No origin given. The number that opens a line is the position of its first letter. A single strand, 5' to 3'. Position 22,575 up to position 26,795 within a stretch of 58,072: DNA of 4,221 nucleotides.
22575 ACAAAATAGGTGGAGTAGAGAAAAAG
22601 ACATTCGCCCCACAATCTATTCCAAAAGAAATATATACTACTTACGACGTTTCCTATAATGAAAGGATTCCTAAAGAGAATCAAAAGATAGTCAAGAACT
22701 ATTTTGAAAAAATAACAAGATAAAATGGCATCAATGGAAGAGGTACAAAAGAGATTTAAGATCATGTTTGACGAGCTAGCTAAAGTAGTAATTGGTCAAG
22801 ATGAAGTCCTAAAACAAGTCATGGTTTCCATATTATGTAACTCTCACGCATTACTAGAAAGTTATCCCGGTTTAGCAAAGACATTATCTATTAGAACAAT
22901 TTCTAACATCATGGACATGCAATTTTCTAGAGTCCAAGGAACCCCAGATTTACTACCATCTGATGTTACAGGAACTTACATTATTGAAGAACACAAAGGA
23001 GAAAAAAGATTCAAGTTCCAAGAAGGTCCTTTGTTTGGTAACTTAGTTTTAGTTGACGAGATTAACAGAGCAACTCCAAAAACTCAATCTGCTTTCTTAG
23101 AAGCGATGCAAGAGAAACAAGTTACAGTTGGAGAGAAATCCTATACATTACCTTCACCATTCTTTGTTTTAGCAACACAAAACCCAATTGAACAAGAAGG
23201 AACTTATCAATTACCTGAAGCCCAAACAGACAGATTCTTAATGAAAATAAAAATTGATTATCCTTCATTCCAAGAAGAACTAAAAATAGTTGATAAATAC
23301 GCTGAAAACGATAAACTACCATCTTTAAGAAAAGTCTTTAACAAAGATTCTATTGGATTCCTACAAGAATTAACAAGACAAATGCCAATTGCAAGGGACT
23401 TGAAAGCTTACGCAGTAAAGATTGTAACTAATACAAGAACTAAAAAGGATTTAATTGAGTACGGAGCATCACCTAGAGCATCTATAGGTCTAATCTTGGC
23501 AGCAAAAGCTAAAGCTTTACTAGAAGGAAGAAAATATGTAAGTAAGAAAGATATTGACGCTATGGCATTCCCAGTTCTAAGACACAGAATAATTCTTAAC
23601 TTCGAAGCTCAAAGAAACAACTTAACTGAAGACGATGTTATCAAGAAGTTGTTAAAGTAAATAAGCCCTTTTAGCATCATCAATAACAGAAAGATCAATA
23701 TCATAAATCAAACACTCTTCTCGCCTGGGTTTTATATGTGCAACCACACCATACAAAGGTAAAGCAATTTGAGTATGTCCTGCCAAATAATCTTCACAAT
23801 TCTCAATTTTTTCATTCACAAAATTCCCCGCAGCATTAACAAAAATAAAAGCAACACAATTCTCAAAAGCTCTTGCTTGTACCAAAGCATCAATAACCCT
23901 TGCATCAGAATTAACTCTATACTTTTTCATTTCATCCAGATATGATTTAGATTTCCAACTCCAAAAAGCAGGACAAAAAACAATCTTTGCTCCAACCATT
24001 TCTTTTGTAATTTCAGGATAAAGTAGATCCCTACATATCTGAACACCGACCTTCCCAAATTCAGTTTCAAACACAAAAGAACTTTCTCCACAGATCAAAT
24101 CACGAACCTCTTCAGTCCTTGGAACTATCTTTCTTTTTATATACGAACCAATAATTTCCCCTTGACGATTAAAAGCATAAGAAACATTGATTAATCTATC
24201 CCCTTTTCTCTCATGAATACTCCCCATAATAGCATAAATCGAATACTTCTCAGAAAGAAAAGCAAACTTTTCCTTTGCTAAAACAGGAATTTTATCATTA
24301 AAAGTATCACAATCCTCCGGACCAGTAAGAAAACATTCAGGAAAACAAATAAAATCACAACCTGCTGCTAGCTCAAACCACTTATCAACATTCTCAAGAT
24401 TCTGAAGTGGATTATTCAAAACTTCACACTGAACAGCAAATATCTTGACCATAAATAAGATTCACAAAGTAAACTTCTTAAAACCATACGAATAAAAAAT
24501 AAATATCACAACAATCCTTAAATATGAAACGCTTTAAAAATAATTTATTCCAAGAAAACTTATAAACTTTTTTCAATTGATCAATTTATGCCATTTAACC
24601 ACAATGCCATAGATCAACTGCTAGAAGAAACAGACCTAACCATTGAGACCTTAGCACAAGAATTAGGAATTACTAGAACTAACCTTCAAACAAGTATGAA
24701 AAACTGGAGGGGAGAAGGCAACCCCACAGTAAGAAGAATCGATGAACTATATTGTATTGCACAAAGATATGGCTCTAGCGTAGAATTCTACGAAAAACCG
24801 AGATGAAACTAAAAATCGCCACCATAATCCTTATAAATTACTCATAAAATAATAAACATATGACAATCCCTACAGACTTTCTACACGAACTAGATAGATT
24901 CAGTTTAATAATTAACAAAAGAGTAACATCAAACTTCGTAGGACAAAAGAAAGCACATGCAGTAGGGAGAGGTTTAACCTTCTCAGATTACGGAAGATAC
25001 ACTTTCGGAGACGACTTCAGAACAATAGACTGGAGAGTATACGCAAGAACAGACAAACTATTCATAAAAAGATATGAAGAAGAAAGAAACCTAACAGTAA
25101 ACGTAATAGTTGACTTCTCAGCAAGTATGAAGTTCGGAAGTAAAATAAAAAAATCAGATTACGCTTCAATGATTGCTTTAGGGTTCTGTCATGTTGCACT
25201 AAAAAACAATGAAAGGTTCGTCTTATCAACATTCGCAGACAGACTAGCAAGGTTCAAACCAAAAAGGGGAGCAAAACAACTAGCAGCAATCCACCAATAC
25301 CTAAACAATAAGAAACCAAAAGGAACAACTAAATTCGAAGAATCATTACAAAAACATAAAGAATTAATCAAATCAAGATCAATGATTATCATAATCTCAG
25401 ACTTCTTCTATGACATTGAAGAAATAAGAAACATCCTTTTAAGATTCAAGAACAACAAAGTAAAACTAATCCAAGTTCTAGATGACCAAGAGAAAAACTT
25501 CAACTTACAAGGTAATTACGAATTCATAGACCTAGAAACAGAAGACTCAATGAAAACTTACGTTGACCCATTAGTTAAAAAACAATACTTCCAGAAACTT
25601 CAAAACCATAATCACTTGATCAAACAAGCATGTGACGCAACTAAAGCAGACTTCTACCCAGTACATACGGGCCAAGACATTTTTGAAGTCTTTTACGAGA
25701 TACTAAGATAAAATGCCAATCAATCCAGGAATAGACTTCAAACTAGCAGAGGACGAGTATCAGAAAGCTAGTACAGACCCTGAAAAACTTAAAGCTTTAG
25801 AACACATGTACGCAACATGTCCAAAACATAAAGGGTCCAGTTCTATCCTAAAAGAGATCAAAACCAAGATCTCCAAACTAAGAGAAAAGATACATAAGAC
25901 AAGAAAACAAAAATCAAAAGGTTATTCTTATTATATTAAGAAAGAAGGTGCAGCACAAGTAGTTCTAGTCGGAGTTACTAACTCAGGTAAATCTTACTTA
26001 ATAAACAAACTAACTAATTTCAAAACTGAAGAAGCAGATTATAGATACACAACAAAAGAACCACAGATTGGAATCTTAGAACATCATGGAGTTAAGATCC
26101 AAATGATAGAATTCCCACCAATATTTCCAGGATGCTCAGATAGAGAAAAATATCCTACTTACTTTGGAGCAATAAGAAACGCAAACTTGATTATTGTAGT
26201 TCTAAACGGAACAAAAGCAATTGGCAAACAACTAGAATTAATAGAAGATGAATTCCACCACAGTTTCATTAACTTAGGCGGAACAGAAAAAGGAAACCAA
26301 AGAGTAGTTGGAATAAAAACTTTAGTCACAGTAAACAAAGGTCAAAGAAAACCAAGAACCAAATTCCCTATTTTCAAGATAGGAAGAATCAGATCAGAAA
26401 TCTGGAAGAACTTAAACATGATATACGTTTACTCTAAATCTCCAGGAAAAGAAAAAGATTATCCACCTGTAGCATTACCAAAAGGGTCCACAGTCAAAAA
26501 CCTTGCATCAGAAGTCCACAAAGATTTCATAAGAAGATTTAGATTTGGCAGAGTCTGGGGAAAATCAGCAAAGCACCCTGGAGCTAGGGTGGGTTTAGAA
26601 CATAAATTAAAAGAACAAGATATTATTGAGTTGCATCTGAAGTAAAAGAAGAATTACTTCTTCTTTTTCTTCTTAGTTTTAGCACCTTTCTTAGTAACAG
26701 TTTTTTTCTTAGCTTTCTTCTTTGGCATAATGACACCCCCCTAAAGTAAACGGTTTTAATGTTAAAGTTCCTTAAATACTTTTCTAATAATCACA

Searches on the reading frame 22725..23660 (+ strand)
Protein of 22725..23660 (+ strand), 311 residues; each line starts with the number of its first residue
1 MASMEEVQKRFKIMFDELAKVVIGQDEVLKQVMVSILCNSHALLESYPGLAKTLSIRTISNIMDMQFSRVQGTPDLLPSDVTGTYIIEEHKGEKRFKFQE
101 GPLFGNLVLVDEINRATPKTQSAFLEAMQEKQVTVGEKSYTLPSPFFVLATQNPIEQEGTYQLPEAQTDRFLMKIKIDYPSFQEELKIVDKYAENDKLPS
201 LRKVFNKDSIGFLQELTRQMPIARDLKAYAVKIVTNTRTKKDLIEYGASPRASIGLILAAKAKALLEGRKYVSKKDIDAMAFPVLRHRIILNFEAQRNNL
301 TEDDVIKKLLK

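Call 54: search_protein_families(library=pfam, proteins=[window:22725-23660:+], max_evalue=0.0001)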
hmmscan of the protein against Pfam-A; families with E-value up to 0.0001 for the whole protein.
window:22725-23660:+ (311 aa): 5 families
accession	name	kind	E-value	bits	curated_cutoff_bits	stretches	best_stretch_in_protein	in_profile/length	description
PF07726.17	AAA_3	-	6.3e-60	201.2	27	1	41-173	1-131/131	ATPase family associated with various cellular activities (AAA)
PF17863.7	AAA_lid_2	-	4e-21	75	22.7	1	241-308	6-73/74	AAA lid domain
PF20030.5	bpMoxR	-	6.4e-11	42.2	27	1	12-180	4-169/205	MoxR domain in the MoxR-vWA-beta-propeller ternary systems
PF07728.20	AAA_5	-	1.1e-09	38.8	22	1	47-171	7-139/139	AAA domain (dynein-related subfamily)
PF00493.29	MCM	-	1.3e-05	24.8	23.3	1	33-162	51-179/224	MCM P-loop domain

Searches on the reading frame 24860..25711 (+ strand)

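Call 54: search_protein_families(library=pfam, proteins=[window:24860-25711:+], max_evalue=0.0001)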
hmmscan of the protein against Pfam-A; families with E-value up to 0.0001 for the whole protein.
window:24860-25711:+ (283 aa): 3 families
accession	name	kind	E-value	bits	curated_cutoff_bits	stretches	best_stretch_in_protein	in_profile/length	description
PF01882.25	DUF58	-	2.9e-41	141.5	23.4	1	46-251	4-214/216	Protein of unknown function DUF58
PF13519.12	VWA_2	-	1.7e-08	35.5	27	1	82-182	3-106/107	von Willebrand factor type A domain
PF05762.20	VWA_CoxE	-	3.3e-05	23.9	26.4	1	68-188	48-164/222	VWA domain containing CoxE-like protein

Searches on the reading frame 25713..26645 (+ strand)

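Call 54: search_protein_families(library=pfam, proteins=[window:25713-26645:+], max_evalue=0.0001)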
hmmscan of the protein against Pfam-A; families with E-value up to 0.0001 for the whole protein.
window:25713-26645:+ (310 aa): 3 families
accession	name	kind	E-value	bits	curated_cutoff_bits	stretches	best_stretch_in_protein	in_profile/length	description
PF01926.29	MMR_HSR1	-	4.1e-15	56.3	21.9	1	82-176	1-95/113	50S ribosome-binding GTPase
PF02824.27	TGS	-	4.4e-13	49.5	22.2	1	237-307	1-58/60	TGS domain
PF02421.24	FeoB_N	-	7e-08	32.6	27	1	82-176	2-97/156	Ferrous iron transport protein B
